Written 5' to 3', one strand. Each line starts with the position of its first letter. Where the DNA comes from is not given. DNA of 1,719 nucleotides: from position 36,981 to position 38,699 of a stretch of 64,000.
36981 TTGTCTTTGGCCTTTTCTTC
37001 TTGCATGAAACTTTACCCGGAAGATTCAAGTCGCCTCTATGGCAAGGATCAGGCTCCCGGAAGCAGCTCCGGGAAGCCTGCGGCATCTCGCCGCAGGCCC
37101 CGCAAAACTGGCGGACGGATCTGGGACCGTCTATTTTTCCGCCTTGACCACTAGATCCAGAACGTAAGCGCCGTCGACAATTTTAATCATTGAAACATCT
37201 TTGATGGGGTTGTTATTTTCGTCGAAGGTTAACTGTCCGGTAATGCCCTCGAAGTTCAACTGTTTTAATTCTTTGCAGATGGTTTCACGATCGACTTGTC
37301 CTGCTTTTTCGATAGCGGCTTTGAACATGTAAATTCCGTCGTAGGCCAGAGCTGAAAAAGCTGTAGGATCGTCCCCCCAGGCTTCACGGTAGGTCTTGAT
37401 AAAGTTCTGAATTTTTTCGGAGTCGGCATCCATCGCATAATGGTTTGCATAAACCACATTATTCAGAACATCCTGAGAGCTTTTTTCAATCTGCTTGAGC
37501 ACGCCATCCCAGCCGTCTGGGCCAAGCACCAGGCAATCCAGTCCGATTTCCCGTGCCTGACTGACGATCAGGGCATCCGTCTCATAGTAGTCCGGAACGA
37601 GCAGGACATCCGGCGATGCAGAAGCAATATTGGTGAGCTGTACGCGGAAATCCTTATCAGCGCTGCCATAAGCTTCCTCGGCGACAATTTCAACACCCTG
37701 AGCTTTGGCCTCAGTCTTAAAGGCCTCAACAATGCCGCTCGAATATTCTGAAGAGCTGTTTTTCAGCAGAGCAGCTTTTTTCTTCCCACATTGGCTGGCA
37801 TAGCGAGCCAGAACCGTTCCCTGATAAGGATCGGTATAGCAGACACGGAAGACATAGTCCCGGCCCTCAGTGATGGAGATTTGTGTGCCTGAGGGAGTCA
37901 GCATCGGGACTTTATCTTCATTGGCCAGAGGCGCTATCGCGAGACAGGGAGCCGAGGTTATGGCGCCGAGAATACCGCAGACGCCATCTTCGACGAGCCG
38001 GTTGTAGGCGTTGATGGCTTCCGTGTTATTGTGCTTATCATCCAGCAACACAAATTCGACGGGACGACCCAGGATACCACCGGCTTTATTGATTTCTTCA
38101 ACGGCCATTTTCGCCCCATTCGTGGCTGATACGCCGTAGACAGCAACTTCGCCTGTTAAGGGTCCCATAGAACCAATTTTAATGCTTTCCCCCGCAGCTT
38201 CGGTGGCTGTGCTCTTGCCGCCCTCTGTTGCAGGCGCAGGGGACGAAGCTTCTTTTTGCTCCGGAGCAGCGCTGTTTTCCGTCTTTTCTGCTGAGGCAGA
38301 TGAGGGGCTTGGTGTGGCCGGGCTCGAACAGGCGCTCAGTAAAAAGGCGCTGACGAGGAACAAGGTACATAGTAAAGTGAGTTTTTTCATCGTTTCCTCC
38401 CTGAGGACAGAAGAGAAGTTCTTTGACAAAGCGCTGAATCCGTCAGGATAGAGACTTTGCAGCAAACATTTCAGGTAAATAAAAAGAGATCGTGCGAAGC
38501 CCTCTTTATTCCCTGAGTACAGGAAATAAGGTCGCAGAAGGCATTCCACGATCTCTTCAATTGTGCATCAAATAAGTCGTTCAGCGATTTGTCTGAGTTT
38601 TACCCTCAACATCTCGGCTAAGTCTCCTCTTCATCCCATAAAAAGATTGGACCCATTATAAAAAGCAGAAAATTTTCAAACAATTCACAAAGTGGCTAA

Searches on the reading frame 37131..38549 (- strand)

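Call 98: search_protein_families(library=pfam, proteins=[window:37131-38549:-], max_evalue=0.00001)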
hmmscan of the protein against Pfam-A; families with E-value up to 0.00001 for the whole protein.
window:37131-38549:- (472 aa): 3 families
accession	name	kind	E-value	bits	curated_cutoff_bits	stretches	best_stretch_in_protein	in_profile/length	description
PF13458.12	Peripla_BP_6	-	2.5e-72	244.9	31.7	1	122-460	1-342/343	Periplasmic binding protein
PF01094.35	ANF_receptor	-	2.2e-34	119.5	25.4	1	145-456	5-349/353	Receptor family ligand binding region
PF13433.12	Peripla_BP_5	-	1.8e-24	87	27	1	123-459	1-337/363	Periplasmic binding protein domain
